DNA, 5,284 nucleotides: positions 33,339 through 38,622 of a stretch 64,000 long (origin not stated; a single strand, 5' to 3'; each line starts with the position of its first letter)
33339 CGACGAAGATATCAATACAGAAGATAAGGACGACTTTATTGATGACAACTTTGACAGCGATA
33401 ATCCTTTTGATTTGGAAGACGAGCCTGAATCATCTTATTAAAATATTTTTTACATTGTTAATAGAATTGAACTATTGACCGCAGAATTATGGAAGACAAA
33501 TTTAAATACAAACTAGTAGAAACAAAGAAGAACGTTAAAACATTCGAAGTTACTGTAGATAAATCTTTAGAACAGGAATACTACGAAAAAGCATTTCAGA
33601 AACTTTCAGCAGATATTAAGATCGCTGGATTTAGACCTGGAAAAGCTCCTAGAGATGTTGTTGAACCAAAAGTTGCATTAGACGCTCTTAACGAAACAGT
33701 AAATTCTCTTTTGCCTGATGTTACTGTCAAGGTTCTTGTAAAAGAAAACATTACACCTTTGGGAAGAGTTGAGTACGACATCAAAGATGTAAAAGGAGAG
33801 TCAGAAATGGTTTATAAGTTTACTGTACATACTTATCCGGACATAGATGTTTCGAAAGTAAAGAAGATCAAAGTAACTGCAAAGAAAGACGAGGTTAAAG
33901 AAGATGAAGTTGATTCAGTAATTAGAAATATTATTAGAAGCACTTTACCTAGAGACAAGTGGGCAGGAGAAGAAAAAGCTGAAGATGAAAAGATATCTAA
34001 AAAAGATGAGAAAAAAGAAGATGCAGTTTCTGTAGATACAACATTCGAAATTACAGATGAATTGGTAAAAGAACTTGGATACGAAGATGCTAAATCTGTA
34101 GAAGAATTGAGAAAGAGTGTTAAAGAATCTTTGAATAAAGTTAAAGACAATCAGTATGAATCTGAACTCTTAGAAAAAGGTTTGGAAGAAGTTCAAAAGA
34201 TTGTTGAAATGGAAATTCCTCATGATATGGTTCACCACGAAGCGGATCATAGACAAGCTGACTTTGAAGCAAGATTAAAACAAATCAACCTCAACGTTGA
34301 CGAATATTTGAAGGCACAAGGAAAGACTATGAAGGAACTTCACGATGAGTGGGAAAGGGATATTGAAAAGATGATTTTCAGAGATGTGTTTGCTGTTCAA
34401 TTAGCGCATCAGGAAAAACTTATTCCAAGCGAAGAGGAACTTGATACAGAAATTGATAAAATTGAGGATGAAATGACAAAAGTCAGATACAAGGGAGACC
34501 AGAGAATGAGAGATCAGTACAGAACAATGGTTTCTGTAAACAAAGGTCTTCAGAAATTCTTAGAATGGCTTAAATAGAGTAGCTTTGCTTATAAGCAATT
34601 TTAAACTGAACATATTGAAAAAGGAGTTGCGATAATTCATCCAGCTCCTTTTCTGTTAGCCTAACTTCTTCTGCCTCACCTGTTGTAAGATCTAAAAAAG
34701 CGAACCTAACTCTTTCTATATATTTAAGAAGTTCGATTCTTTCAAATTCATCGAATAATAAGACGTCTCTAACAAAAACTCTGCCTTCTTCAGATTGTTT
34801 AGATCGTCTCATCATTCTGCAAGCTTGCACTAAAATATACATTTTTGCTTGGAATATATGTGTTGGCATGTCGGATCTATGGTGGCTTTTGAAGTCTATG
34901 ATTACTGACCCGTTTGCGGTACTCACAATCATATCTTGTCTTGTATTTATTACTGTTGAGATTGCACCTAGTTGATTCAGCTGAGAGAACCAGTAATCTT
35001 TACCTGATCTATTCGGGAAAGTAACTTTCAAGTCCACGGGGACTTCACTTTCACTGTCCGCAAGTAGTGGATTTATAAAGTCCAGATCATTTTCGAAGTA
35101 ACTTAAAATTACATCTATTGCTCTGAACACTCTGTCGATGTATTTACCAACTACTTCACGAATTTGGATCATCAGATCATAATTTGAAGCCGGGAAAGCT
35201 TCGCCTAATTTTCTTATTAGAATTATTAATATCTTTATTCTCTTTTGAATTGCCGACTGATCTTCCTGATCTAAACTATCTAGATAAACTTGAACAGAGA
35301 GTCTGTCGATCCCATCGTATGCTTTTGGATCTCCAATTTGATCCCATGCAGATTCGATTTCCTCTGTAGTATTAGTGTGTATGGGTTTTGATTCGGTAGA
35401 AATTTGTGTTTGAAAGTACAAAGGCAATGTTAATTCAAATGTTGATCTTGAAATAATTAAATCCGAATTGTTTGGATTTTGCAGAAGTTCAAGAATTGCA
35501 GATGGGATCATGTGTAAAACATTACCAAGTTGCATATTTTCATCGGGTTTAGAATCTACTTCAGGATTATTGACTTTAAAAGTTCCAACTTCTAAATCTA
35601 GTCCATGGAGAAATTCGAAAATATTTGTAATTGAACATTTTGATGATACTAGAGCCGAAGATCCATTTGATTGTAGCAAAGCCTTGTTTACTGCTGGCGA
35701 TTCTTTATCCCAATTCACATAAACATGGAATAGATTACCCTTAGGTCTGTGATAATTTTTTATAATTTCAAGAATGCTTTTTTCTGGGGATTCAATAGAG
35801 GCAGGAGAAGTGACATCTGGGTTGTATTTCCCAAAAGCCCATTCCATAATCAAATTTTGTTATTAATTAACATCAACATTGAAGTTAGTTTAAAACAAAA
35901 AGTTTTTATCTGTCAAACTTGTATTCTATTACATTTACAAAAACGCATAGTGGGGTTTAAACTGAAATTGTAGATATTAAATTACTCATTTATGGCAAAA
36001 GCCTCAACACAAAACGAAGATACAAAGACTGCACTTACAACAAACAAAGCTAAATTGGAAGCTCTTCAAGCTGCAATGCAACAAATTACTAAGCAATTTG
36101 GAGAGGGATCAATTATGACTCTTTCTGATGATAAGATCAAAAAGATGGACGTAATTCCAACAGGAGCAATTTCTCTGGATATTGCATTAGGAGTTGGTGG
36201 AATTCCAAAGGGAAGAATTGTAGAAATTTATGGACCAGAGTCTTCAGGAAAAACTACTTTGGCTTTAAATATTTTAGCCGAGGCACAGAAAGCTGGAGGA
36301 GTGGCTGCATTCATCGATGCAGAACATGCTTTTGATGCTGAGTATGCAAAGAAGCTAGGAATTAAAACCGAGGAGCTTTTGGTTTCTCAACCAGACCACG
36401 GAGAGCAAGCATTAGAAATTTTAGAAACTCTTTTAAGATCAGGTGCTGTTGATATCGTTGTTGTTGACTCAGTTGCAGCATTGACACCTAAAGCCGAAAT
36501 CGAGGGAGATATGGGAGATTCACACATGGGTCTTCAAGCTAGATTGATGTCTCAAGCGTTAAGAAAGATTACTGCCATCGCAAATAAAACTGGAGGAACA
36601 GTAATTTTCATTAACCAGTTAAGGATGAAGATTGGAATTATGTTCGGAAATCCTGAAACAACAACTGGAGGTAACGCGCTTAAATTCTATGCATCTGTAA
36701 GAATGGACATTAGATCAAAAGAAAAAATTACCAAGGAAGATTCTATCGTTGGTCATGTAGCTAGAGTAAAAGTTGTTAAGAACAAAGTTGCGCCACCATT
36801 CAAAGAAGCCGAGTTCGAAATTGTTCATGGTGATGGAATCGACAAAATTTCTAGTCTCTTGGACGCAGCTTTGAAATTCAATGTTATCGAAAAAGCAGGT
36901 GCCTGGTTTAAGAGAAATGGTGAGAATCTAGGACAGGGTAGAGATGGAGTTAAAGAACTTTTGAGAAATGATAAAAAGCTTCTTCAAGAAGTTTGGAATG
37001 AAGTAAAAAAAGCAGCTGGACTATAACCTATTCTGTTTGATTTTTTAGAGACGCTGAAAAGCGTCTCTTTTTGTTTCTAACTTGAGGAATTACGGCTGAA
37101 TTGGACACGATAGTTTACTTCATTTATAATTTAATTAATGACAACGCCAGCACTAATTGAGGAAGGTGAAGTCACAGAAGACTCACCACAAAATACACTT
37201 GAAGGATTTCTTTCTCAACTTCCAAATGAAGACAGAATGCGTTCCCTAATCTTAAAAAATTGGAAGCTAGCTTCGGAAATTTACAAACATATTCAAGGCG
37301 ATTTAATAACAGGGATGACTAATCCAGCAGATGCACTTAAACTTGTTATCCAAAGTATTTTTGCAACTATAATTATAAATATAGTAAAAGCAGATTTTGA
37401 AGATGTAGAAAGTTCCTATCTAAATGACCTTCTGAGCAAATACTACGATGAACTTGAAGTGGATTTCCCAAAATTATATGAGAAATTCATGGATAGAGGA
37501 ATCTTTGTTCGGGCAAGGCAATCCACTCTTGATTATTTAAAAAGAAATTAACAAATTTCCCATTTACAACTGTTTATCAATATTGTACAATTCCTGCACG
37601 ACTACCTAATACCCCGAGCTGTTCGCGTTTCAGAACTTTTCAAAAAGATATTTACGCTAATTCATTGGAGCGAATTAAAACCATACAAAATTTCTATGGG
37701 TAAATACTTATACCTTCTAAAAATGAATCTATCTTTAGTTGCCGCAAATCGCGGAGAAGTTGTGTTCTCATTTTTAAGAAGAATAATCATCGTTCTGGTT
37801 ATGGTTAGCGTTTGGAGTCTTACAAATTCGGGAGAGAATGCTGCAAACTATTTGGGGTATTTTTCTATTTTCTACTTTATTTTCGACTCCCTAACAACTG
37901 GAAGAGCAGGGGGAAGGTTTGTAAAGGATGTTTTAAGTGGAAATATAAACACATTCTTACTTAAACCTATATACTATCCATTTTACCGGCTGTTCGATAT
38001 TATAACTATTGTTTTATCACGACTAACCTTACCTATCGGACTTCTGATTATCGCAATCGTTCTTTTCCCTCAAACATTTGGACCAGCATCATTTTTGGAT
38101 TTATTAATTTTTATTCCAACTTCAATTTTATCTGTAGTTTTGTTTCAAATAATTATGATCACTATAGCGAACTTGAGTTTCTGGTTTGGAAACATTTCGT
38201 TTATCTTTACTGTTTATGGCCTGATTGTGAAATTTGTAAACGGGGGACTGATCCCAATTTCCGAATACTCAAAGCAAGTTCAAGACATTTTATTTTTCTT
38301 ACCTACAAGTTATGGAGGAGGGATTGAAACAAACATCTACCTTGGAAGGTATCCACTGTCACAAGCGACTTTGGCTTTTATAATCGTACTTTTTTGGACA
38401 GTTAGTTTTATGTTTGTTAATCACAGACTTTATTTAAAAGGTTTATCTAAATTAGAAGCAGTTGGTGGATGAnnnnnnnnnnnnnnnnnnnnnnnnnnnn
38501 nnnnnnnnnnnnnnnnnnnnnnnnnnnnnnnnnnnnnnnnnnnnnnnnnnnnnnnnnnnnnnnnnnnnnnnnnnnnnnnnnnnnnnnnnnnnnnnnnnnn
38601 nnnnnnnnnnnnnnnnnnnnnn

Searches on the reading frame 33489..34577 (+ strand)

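Call 47: search_protein_families(library=pfam, proteins=[window:33489-34577:+], max_evalue=0.0001)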
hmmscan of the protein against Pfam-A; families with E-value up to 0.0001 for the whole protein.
window:33489-34577:+ (362 aa): 2 families
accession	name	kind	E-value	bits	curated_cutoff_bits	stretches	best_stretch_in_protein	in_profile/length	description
PF05697.18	Trigger_N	-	3.9e-27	95.7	22.2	1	9-147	5-143/144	Bacterial trigger factor protein (TF)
PF05698.19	Trigger_C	-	3.2e-19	70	22.7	1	203-328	1-126/162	Bacterial trigger factor protein (TF) C-terminus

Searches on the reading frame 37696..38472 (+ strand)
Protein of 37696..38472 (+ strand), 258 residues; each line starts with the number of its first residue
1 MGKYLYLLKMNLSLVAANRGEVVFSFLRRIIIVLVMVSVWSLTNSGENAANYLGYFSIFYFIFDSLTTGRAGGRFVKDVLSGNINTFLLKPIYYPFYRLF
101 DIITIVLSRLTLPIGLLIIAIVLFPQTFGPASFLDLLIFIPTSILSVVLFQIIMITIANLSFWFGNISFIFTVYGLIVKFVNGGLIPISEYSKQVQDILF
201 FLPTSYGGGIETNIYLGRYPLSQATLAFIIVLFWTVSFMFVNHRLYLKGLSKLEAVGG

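Call 47: search_protein_families(library=pfam, proteins=[window:37696-38472:+], max_evalue=0.0001)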
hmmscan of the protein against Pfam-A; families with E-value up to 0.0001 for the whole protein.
window:37696-38472:+ (258 aa): 1 family
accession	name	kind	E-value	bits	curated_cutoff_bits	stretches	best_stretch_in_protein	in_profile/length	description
PF06182.17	ABC2_membrane_6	-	3e-13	50.5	22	1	47-257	27-229/229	ABC-2 family transporter protein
